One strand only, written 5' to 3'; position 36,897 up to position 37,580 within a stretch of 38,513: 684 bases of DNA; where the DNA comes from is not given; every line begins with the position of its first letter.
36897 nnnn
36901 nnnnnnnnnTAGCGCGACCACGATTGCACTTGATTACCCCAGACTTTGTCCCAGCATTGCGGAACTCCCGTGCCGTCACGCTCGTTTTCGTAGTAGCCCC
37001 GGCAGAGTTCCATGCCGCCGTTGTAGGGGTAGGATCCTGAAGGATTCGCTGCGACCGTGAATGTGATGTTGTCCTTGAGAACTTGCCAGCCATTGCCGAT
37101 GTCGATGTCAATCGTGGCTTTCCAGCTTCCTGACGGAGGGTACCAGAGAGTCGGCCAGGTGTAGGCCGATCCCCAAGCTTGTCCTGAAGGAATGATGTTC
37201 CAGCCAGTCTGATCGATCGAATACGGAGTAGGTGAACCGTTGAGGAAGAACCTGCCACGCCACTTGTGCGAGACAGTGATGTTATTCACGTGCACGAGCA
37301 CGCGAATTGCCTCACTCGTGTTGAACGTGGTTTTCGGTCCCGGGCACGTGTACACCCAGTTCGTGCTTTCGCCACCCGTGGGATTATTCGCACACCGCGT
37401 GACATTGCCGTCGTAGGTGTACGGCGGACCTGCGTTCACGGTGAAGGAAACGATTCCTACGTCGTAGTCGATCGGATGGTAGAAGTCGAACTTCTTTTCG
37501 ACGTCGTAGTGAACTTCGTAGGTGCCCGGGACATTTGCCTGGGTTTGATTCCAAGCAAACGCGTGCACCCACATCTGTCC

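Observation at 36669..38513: GC-rich M23 peptidase fused to four tandem about 120-aa Cys-containing domains of unrecognised family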

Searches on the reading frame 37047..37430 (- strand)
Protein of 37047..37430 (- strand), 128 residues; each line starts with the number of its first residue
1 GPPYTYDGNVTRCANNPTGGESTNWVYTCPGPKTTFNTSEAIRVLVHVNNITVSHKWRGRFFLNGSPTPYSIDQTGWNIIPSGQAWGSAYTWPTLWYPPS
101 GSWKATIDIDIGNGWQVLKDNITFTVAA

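Call 25: search_solved_structures(query=A1, max_evalue=10, show_alignments=2)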
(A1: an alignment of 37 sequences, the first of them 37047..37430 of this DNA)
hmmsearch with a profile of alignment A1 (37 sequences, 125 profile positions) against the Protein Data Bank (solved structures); distinct sequences matched with E-value up to 10: 0.
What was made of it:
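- On Wzt_C / carbohydrate-binding beta-sandwich: The unit profile finds nothing in PDB sequences at E<=10 (call 25).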

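Call 30: predict_structure(alignment_id=A1)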
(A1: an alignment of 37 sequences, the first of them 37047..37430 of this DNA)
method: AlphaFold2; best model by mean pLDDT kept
length: 128 residues; sequences in the alignment: 37
mean_pLDDT: 96.0   pTM: 0.87
mean pLDDT of the five models: 96.0, 95.9, 95.8, 95.5, 90.7
residues with pLDDT >= 90: 118; 70-90: 10; 50-70: 0; < 50: 0
segments of 3 or more residues with pLDDT < 50: none
pLDDT, mean of each block of 10 residues (from residue 1): 93 93 90 95 97 98 98 98 96 97 98 97 97
secondary structure, 60 per line:
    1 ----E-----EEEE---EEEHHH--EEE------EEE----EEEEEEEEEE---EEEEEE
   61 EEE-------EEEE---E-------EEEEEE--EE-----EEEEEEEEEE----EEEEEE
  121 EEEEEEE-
elements in order: E11-14 E18-20 E26-28 E35-37 E42-51 E55-63 E71-74 E86-91 E101-110 E115-127
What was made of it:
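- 37047..37430 (-): Unit 3 (aa 362-489), with Cys374/Cys390. This is the unit that was modelled. AlphaFold2 pLDDT 96.0, pTM 0.87, ten beta strands (call 30).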

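Call 32: search_protein_representatives(alignment_id=A1)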
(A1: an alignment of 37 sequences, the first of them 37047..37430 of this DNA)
Query: 37 sequences, 125 profile positions. Proteins with E-value up to 0.001 (for the whole library): 230; up to 1e-10: 169; up to 1e-30: 92. The best 150 are listed.
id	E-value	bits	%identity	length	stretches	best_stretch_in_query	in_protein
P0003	6.2e-155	523.8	-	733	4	2-125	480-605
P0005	5.1e-151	511.1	-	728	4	3-125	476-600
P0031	1.8e-129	441.5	-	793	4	2-124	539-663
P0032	2.1e-129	441.3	-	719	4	2-125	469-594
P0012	4.2e-129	440.3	-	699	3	2-125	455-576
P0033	1.7e-110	380.2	-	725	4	3-124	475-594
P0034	3.9e-107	369.3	-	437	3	3-124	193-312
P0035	5.8e-105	362.3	-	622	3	2-125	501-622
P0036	1.0e-104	361.5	-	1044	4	8-124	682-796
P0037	2.6e-104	360.2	-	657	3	2-124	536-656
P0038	5.5e-103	355.9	-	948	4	3-117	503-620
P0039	4.2e-100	346.6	-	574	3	3-122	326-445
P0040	6.3e-99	342.8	-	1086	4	4-116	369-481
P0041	3.0e-97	337.4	-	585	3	2-124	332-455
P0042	7.7e-93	323.2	-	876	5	5-115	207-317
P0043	3.9e-92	320.9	-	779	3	3-124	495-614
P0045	4.3e-89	311.0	-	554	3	3-124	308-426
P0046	7.0e-86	300.7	-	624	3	2-124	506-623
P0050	6.0e-77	271.8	-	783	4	10-117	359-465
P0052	6.5e-74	262.0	-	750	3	3-124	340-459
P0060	1.2e-66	238.6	-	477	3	2-124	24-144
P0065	8.5e-63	226.1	-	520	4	27-124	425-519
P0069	5.9e-57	207.2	-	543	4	31-124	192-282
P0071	1.1e-56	206.3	-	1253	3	3-125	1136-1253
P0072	4.0e-56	204.5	-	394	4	23-124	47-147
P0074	1.5e-55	202.7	-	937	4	25-124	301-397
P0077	2.7e-54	198.6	-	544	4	3-124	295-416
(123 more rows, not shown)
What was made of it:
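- On The unnamed ~122-aa unit family itself (defined here): The family holds 230 representative proteins at E<=1e-3 (call 32).
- The family is rare: about 230 clusters among 1.84 billion representatives (call 32).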

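Call 33: fold_search(model_id=the predicted structure, library=pdb)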
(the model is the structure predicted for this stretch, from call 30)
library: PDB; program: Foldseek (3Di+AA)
matches with E <= 10: 1756; with E <= 0.001: 10
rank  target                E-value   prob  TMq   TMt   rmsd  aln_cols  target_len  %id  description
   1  8dl0_C                5.2e-05  1.00  0.64  0.24   3.9       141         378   11  CryoEM structure of the nucleotide-free and open channel A.aeolicus WzmWzt transporter (released 2022-09-21)
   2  8dky_A                1.1e-04  1.00  0.67  0.60   3.9       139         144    9  Crystal structure of the Aquifex aeolicus Wzt Carbohydrate Binding Domain bound to 3-O-methyl-D-mannose (released 2022-09-21)
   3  7k2t_C                2.1e-04  1.00  0.62  0.23   3.0       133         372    8  Mg2+/ATP-bound structure of the full-length WzmWzt O antigen ABC transporter in lipid nanodiscs (released 2021-01-13)
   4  8dne_C                2.4e-04  1.00  0.60  0.23   4.1       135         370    8  CryoEM structure of the A.aeolicus WzmWzt transporter bound to ATP (released 2022-09-21)
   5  6o14_A                3.3e-04  1.00  0.67  0.60   2.9       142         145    7  Crystal structure of the Aquifex aeolicus Wzt Carbohydrate Binding Domain (released 2020-01-15)
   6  8dku_A                4.0e-04  1.00  0.67  0.24   3.9       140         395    8  CryoEM structure of the A. aeolicus WzmWzt transporter bound to the native O antigen (released 2022-09-21)
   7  6o14_B                4.3e-04  1.00  0.64  0.58   4.2       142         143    8  Crystal structure of the Aquifex aeolicus Wzt Carbohydrate Binding Domain (released 2020-01-15)
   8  8dl0_A                5.9e-04  1.00  0.64  0.24   4.0       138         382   10  CryoEM structure of the nucleotide-free and open channel A.aeolicus WzmWzt transporter (released 2022-09-21)
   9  8dne_A                8.1e-04  1.00  0.60  0.23   4.4       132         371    8  CryoEM structure of the A.aeolicus WzmWzt transporter bound to ATP (released 2022-09-21)
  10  5hno_B                9.5e-04  1.00  0.58  0.46   5.2       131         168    9  The structure of the kdo-capped saccharide binding subunit of the O-12 specific ABC transporter, Wzt (released 2016-03-09)
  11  7k2t_A                1.2e-03  1.00  0.62  0.23   3.1       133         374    7  Mg2+/ATP-bound structure of the full-length WzmWzt O antigen ABC transporter in lipid nanodiscs (released 2021-01-13)
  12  5hnp_A                1.3e-03  1.00  0.58  0.48   5.2       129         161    6  The structure of the kdo-capped saccharide binding subunit of the O-12 specific ABC transporter, Wzt (released 2016-03-09)
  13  5gm6_B                1.7e-03  1.00  0.48  0.05   4.5       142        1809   10  Cryo-EM structure of the activated spliceosome (Bact complex) at 3.5 angstrom resolution (released 2016-09-21)
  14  5hno_C                1.9e-03  1.00  0.54  0.43   5.3       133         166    9  The structure of the kdo-capped saccharide binding subunit of the O-12 specific ABC transporter, Wzt (released 2016-03-09)
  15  5t99_A                1.9e-03  1.00  0.48  0.10   5.4       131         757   11  Crystal structure of BuGH2Awt in complex with Galactoisofagomine (released 2017-09-13)
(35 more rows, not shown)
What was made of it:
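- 37047..37430 (-): The top Foldseek match in PDB is the Wzt carbohydrate-binding domain, TMq up to 0.67, E from 5e-5 (call 33).
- On Wzt_C / carbohydrate-binding beta-sandwich: The query model has pLDDT 96 (calls 30, 33).
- Closest known: Wzt C-terminal carbohydrate-binding domain of O-antigen ABC transporters. Same: It is the best structural neighbour of unit 3: TMq up to 0.67, E from 5e-5, with Wzt from three species among the matches (call 33).
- The next folds (RhoGDI, GH2 Ig-like domains) reach at most 0.55 (calls 30, 33). Below Wzt, the Foldseek list is made of generic Ig-like or E-set folds: RhoGDI, GH2 domains, ApaG (call 33). The best and most consistent structural matches are carbohydrate-binding domains from three species (call 33).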

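Call 37: search_protein_families(library=pfam, proteins=[P0065, P0069, P0072, P0074, P0071, P0046, P0032, P0036, P0038, P0043], max_evalue=0.01)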
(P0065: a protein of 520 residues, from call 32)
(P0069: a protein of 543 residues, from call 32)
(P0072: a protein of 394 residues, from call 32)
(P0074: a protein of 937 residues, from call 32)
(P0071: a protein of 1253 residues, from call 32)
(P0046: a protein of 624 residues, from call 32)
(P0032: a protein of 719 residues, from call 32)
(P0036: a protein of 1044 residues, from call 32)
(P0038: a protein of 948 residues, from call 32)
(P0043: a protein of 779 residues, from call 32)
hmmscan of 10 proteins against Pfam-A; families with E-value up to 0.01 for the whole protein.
P0065 (520 aa): 0 families

P0069 (543 aa): 0 families

P0072 (394 aa): 0 families

P0074 (937 aa): 1 family
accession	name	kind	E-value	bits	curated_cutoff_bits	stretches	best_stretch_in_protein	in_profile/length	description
PF16325.11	Peptidase_U32_C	-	0.0053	17.3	28.2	0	303-323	18-38/83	Peptidase family U32 C-terminal domain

P0071 (1253 aa): 4 families
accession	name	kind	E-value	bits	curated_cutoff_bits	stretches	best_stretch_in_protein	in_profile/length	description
PF13529.12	Peptidase_C39_2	-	2e-10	41.8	24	1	30-204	1-143/143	Peptidase_C39 like family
PF00041.27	fn3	-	0.00088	19.9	25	0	516-592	3-77/84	Fibronectin type III domain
PF21910.2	GH85_C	-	0.0022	18.8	27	0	522-549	12-39/95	GH85 endohexosaminidases, C-terminal domain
PF07495.19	Y_Y_Y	-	0.0088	16.4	26.6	0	970-1008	26-62/65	Y_Y_Y domain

P0046 (624 aa): 2 families
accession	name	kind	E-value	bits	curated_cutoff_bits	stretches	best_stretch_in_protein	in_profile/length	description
PF00089.32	Trypsin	-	2.3e-16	60.8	20.6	1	89-259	19-220/220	Trypsin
PF13365.12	Trypsin_2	-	5.8e-07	30.8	27.6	1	94-235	1-142/144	Trypsin-like peptidase domain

P0032 (719 aa): 2 families
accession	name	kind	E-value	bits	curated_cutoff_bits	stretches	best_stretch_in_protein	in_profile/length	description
PF01400.30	Astacin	-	2.8e-06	27.6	22.5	1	139-162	78-101/189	Astacin (Peptidase family M12A)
PF00413.30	Peptidase_M10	-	5.4e-05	23.5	24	1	126-159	95-128/159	Matrixin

P0036 (1044 aa): 0 families

P0038 (948 aa): 1 family
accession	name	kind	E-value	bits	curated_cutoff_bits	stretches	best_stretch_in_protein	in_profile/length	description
PF01551.29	Peptidase_M23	-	8e-06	26.4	28.7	1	68-163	11-89/96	Peptidase family M23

P0043 (779 aa): 1 family
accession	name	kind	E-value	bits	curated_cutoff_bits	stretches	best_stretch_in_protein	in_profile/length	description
PF01551.29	Peptidase_M23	-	0.00068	20.2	28.7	0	142-188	40-89/96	Peptidase family M23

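Call 43: fold_search(model_id=the predicted structure, library=viral)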
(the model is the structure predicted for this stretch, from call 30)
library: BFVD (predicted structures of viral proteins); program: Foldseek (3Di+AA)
matches with E <= 10: 1266; with E <= 0.001: 4
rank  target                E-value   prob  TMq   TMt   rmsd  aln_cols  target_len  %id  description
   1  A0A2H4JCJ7            8.3e-05  1.00  0.57  0.53   5.4       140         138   11  Uncharacterized protein [uncultured Caudovirales phage]
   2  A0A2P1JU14            1.6e-04  1.00  0.64  0.61   4.0       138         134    9  Uncharacterized protein [Anoxybacillus phage A403]
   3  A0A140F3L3            8.8e-04  1.00  0.46  0.15   5.7       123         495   12  Uncharacterized protein [Pyrobaculum filamentous virus 1]
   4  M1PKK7                8.8e-04  1.00  0.51  0.47   5.6       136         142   13  (no name in the UniProt tables at hand)
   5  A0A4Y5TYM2            1.7e-03  1.00  0.64  0.33   4.4       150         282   11  (no name in the UniProt tables at hand)
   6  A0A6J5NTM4            2.2e-03  1.00  0.48  0.18   6.8       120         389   14  Fibronectin type-III domain-containing protein [uncultured Caudovirales phage]
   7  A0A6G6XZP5            2.4e-03  1.00  0.42  0.40   8.8       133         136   11  (no name in the UniProt tables at hand)
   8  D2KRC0                3.6e-03  1.00  0.42  0.11   4.5        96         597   14  (no name in the UniProt tables at hand)
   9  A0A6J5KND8            4.4e-03  0.95  0.37  0.11  13.6       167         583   12  PA14 domain containing protein [uncultured Caudovirales phage]
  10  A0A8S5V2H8            5.2e-03  0.94  0.29  0.22   6.4        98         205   14  Uncharacterized protein [CrAss-like virus sp. ctelJ1]
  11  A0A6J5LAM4            5.5e-03  1.00  0.53  0.48   5.9       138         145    9  Uncharacterized protein [uncultured Caudovirales phage]
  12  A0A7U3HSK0            6.1e-03  1.00  0.46  0.37   6.5       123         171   10  (no name in the UniProt tables at hand)
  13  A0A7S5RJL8            6.8e-03  0.99  0.44  0.33   7.0       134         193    7  (no name in the UniProt tables at hand)
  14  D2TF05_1              8.0e-03  0.97  0.39  0.07   8.8       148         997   11  (no name in the UniProt tables at hand)
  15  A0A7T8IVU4            8.4e-03  1.00  0.51  0.44   4.4       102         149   11  (no name in the UniProt tables at hand)
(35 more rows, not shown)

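Call 46: search_protein_families(library=pfam, alignment_id=A1, max_evalue=10)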
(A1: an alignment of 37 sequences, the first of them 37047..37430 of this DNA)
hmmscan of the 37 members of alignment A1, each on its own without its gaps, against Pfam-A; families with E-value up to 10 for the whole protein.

A. member 1, window:37047-37430:- (128 aa): 0 families

B. families by the number of members that match (of 37 scanned): 14 families
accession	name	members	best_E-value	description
PF09212.16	CBM27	2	0.0073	Carbohydrate binding module 27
PF14741.12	GH114_assoc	2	0.013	N-terminal glycosyl-hydrolase-114-associated domain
PF08063.17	Zn_ribbon_PADR1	2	1.3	PADR1 domain, zinc ribbon fold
PF17048.11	Ceramidse_alk_C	1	0.024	Neutral/alkaline non-lysosomal ceramidase, C-terminal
PF07588.17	DUF1554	1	0.026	Protein of unknown function (DUF1554)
PF02012.26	BNR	1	0.027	BNR/Asp-box repeat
PF05179.20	CDC73_C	1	0.058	RNA pol II accessory factor, Cdc73 family, C-terminal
PF00394.28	Cu-oxidase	1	0.075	Multicopper oxidase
PF08084.16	PROCT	1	0.094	PROCT (NUC072) domain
PF11631.14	DUF3255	1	0.097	Protein of unknown function (DUF3255)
PF22013.1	PG_1098_Fer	1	0.11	PG_1098 ferredoxin-like domain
PF14478.12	DUF4430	1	0.15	Domain of unknown function (DUF4430)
PF14885.12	GHL15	1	0.18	Hypothetical glycosyl hydrolase family 15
PF02839.19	CBM_5_12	1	3.6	Carbohydrate-binding module family 5/12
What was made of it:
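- On Wzt_C / carbohydrate-binding beta-sandwich: None of the 37 units hits Wzt_C at E<=10 (call 46).
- On Known wall-binding domains (LysM, SH3b, PG_binding_1, SPOR, SLH, CW_binding, CBMs): No Pfam family is matched by more than 2 of the 37 units (call 46).
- Closest known: Wzt C-terminal carbohydrate-binding domain of O-antigen ABC transporters. Different: Identity is only 7-11%, and no unit hits the Pfam Wzt_C model at E<=10 (call 46).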

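Call 48: find_homologous_proteins(query=A1, max_evalue=0.00001)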
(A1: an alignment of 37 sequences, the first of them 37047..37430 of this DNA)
Query A1 (37 sequences) (128 aa, profile of the alignment): 1 proteins with E <= 0.00001 among 344 candidates.
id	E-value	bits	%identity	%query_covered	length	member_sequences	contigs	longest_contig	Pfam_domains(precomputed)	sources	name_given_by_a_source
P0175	7.0e-35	138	58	54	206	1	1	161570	-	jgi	jgi:hypothetical protein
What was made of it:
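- Tried and rejected: find_homologous_proteins with the unit profile returned only one protein, a limit of the word index (call 48).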

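Call 49: list_cluster_members(proteins=[P0031, P0032, P0036, P0038, P0046, P0065, P0069, P0071, P0074, P0012])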
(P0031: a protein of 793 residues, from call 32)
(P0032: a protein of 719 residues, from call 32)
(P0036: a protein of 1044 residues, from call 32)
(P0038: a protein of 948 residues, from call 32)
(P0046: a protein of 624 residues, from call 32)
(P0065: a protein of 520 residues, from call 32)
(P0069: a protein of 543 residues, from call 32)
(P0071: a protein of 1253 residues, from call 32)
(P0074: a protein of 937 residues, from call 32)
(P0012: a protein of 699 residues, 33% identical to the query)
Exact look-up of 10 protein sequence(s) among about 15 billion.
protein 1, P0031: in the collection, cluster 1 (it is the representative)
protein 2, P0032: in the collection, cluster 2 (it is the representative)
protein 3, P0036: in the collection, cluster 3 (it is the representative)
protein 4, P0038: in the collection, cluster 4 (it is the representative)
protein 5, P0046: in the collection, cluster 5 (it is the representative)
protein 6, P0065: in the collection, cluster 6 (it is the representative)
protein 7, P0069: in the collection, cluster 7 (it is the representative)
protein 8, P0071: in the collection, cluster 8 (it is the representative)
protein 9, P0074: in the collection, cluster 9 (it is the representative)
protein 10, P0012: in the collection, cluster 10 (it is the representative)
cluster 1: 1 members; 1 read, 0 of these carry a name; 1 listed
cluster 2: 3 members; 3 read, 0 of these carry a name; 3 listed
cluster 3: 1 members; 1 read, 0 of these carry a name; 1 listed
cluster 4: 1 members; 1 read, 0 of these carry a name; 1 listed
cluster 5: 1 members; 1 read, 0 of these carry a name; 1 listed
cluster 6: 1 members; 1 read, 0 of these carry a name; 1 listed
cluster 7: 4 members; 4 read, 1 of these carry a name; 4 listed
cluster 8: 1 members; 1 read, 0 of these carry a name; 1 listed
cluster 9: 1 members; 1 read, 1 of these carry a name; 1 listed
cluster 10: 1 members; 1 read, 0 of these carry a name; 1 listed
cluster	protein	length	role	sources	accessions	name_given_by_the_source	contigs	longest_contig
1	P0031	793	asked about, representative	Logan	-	-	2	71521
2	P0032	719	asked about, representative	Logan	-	-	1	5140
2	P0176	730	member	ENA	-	-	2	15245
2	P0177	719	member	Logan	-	-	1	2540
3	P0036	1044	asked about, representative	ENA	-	-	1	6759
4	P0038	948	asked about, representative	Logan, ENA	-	-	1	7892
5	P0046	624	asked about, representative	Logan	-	-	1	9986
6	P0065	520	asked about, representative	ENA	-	-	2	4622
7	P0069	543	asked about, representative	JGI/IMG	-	hypothetical protein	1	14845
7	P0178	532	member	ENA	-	-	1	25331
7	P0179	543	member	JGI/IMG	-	-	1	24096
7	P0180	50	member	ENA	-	-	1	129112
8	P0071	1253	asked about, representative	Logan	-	-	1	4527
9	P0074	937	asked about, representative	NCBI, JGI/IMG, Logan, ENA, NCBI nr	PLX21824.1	hypothetical protein C0584_01840 [Candidatus Parcubacteria bacterium] | MAG: hypothetical protein C0584_01840 [Candidatus Parcubacteria bacterium]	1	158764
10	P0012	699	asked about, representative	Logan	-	-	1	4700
